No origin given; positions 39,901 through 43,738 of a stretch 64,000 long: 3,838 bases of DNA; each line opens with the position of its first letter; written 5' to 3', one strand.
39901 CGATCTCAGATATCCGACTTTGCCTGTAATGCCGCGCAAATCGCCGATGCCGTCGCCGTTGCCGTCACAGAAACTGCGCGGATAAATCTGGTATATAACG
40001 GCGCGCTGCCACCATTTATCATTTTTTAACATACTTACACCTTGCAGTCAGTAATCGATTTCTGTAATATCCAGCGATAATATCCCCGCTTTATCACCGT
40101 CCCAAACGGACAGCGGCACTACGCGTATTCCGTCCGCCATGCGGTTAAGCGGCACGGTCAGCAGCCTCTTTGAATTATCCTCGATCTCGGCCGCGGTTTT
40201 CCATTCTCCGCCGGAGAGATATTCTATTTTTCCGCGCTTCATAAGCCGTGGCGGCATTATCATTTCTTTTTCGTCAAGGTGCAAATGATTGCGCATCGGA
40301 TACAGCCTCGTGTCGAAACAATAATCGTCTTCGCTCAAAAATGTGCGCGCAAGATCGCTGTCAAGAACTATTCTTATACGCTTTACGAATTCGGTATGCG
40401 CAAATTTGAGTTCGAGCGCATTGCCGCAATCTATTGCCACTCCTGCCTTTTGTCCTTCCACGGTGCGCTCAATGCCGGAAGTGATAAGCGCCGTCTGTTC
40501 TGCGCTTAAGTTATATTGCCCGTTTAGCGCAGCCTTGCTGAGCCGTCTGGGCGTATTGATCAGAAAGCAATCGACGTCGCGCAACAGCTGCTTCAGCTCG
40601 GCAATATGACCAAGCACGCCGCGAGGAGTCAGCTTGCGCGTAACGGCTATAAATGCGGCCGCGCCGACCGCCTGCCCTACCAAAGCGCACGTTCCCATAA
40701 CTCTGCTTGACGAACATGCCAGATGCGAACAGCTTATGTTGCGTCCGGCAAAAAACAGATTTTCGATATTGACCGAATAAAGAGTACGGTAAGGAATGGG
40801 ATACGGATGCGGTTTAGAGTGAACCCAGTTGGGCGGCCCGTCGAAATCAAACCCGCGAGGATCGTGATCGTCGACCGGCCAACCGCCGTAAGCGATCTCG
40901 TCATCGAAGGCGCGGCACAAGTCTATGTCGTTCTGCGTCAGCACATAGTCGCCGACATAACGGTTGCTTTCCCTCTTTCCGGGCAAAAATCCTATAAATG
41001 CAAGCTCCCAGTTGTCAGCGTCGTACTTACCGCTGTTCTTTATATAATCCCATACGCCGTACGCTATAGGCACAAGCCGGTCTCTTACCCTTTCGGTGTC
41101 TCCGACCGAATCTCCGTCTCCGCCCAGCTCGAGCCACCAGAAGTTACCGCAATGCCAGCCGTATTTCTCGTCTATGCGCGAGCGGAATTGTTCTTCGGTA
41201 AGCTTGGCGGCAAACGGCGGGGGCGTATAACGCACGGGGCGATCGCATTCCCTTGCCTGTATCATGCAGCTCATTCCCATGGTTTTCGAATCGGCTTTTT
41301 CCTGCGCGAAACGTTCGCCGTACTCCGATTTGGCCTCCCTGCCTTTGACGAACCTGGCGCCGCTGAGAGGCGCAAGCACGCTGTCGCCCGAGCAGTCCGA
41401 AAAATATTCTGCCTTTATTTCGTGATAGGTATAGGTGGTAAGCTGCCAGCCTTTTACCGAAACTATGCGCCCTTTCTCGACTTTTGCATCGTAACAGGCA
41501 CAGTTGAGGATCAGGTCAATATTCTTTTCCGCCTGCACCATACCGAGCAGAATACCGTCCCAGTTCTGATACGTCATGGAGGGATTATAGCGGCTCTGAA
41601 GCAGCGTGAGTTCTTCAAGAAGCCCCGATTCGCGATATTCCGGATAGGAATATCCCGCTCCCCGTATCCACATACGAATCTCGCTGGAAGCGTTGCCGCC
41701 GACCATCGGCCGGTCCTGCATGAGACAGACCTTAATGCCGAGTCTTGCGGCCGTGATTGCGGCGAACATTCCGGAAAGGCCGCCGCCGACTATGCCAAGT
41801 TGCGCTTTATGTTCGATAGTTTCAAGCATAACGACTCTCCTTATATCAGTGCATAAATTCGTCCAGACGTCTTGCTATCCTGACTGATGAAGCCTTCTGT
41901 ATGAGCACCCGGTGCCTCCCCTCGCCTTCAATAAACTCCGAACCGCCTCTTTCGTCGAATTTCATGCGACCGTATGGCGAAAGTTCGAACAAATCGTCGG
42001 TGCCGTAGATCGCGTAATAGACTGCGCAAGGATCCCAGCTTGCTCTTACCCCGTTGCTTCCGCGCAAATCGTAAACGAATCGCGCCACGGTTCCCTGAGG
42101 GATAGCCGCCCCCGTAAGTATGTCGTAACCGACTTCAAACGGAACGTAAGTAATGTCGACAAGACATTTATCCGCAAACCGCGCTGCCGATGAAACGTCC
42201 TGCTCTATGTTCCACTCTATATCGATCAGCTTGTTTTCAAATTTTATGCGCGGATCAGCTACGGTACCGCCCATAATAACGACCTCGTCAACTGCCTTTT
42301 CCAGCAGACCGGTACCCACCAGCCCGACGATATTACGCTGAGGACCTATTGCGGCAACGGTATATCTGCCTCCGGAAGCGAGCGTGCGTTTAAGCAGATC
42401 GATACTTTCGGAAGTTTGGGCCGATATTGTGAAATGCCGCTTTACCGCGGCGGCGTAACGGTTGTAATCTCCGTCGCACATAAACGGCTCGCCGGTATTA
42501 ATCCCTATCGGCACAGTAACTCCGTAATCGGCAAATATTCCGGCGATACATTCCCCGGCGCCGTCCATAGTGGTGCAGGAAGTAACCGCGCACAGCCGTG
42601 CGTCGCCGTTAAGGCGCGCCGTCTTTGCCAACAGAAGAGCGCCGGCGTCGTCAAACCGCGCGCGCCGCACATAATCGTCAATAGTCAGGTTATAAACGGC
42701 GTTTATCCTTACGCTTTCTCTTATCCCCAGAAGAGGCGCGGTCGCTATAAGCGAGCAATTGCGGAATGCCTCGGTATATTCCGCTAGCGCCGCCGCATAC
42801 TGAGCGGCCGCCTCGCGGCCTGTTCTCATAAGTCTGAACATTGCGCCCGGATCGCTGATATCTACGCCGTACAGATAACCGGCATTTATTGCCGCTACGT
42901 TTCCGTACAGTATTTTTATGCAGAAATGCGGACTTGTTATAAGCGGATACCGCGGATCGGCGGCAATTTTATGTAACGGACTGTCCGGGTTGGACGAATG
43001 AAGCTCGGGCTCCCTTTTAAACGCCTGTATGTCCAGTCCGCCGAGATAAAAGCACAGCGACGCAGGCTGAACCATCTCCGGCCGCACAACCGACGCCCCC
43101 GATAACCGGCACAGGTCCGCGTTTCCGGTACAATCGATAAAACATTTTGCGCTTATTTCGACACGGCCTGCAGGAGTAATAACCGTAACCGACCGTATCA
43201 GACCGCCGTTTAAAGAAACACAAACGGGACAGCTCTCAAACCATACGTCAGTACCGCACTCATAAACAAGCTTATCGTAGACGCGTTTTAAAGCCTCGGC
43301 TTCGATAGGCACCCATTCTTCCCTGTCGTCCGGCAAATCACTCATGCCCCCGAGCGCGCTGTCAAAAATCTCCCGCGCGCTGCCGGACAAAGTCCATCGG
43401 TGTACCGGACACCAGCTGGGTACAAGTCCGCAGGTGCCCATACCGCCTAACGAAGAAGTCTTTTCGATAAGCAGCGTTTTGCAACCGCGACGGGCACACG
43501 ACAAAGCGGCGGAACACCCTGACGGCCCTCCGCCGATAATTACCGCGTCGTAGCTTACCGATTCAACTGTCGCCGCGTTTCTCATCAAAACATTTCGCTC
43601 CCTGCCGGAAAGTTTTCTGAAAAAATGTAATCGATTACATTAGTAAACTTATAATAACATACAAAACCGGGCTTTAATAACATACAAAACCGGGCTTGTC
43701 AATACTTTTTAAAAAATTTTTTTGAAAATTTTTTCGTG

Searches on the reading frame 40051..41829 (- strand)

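Call 53: search_protein_families(library=pfam, proteins=[window:40051-41829:-], max_evalue=0.00001)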
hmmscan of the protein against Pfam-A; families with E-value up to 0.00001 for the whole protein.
window:40051-41829:- (593 aa): 2 families
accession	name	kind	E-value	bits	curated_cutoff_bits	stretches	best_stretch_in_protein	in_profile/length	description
PF12831.13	FAD_oxidored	-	5.3e-75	253.7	27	1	13-416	4-416/416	FAD dependent oxidoreductase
PF13450.12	NAD_binding_8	-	1.6e-07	31.9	21.9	1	13-51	1-39/68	NAD(P)-binding Rossmann-like domain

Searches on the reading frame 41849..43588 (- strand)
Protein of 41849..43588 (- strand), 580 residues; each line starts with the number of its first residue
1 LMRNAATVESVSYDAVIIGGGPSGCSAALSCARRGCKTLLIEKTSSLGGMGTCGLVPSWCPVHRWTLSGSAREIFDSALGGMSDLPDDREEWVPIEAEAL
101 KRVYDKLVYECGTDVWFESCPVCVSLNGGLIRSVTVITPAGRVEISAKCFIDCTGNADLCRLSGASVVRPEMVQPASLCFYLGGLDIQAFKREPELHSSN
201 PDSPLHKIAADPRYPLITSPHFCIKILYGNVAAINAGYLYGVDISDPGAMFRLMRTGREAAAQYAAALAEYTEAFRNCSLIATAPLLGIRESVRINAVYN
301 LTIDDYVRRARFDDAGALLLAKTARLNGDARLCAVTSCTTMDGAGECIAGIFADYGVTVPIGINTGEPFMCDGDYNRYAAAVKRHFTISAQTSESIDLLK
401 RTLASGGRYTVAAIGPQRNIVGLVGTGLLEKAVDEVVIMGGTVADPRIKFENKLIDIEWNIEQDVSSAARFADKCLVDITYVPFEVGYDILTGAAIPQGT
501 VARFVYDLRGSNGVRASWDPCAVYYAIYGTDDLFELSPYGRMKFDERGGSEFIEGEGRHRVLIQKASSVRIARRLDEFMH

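Call 53: search_protein_families(library=pfam, proteins=[window:41849-43588:-], max_evalue=0.00001)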
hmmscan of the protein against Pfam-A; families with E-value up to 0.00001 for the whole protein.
window:41849-43588:- (580 aa): 6 families
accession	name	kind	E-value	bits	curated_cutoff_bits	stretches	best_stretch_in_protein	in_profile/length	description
PF12831.13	FAD_oxidored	-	1.7e-51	176.3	27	1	14-315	1-315/416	FAD dependent oxidoreductase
PF13450.12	NAD_binding_8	-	5.6e-08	33.4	21.9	1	17-53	1-37/68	NAD(P)-binding Rossmann-like domain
PF01266.30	DAO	-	8.4e-08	32.5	27.9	1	14-121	1-88/353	FAD dependent oxidoreductase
PF00890.30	FAD_binding_2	-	1.1e-07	31.8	20.4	1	14-49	1-36/414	FAD binding domain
PF01134.28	GIDA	-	6.7e-07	29.1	22.1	1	14-53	1-38/391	Glucose inhibited division protein A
PF01156.24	IU_nuc_hydro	-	8.3e-07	29.4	34.2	1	313-534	10-250/297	Inosine-uridine preferring nucleoside hydrolase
